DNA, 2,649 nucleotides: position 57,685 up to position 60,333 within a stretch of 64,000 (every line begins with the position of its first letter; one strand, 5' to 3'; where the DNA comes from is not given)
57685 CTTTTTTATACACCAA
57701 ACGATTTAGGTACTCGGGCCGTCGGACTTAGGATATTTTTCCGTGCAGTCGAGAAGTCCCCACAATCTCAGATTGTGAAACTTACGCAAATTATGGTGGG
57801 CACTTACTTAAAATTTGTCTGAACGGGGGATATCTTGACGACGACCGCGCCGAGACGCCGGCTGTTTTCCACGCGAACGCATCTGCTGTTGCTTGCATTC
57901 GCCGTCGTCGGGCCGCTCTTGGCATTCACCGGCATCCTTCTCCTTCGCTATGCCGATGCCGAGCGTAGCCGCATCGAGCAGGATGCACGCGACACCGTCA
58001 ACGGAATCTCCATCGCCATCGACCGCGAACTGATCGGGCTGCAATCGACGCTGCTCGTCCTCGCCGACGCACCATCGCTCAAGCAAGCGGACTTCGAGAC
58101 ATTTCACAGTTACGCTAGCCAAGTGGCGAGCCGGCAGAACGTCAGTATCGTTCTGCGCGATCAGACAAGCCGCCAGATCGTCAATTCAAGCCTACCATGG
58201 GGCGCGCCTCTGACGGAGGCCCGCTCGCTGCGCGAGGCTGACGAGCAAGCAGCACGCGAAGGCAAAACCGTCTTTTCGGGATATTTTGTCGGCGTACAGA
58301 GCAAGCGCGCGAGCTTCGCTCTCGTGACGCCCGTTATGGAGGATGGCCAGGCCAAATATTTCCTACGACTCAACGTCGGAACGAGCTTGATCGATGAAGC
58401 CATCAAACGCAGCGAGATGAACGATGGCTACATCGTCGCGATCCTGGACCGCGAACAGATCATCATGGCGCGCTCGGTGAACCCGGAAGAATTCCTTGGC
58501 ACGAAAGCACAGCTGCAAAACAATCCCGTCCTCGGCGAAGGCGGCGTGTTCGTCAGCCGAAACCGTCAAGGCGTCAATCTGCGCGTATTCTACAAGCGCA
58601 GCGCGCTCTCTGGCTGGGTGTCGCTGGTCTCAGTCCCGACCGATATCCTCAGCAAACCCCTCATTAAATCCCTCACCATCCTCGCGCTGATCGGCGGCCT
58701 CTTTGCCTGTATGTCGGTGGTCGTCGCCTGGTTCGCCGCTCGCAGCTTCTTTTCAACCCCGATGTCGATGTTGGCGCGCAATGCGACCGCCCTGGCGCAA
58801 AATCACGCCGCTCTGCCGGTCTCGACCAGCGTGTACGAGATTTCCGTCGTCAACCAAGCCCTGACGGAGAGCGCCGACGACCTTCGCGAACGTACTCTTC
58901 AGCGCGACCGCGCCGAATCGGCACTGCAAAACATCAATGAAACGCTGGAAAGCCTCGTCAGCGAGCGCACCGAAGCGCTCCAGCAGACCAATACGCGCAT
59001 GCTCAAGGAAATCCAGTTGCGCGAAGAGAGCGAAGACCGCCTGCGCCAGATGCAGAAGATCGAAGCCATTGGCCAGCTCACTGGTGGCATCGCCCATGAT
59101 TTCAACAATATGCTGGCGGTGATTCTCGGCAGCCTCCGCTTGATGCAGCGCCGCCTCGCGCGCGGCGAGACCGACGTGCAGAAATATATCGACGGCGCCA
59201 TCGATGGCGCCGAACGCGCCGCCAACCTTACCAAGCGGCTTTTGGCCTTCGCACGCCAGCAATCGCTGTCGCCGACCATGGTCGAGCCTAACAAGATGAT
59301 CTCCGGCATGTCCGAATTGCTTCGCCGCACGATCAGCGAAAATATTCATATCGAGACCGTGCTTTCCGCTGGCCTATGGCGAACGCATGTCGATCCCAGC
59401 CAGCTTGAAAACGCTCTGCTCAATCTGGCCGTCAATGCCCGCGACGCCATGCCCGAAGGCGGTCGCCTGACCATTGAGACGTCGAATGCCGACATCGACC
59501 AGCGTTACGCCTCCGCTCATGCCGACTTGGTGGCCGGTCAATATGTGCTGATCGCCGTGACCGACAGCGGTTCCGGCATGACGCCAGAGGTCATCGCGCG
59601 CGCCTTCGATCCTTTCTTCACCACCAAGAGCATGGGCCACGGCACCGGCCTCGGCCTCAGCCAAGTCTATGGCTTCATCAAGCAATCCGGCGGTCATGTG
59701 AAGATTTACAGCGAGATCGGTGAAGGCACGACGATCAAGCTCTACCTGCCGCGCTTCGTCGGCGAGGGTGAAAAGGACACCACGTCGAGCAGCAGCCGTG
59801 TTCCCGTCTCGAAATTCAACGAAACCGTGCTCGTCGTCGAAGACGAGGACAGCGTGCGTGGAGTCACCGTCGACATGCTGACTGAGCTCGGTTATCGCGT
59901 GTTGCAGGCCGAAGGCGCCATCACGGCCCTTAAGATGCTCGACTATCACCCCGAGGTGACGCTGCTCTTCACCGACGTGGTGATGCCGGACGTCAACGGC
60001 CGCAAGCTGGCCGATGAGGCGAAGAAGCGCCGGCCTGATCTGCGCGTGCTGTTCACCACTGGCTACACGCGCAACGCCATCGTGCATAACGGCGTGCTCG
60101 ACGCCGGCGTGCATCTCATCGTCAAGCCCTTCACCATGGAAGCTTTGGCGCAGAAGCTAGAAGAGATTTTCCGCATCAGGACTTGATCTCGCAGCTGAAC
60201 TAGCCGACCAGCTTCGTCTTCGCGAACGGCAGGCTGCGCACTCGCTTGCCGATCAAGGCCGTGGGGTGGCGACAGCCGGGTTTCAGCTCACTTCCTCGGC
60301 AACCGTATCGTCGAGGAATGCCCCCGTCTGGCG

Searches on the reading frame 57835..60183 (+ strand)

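Call 48: search_protein_families(library=pfam, proteins=[window:57835-60183:+], max_evalue=0.01)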
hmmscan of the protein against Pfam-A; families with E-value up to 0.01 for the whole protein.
window:57835-60183:+ (783 aa): 5 families
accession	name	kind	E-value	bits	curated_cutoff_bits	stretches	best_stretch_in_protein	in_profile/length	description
PF02518.31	HATPase_c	-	6.9e-20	72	26.4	1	520-639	2-108/111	Histidine kinase-, DNA gyrase B-, and HSP90-like ATPase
PF00072.30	Response_reg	-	3.1e-15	56.7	30.2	1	665-775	1-110/111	Response regulator receiver domain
PF00512.31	HisKA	-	2.3e-08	34.4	26.9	1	413-477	3-65/66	His Kinase A (phospho-acceptor) domain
PF02743.24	dCache_1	-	1.6e-06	28.3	45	1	43-262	3-236/240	Cache domain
PF10090.15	HPTransfase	-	0.0023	18.1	22.9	1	527-555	35-63/123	Histidine phosphotransferase C-terminal domain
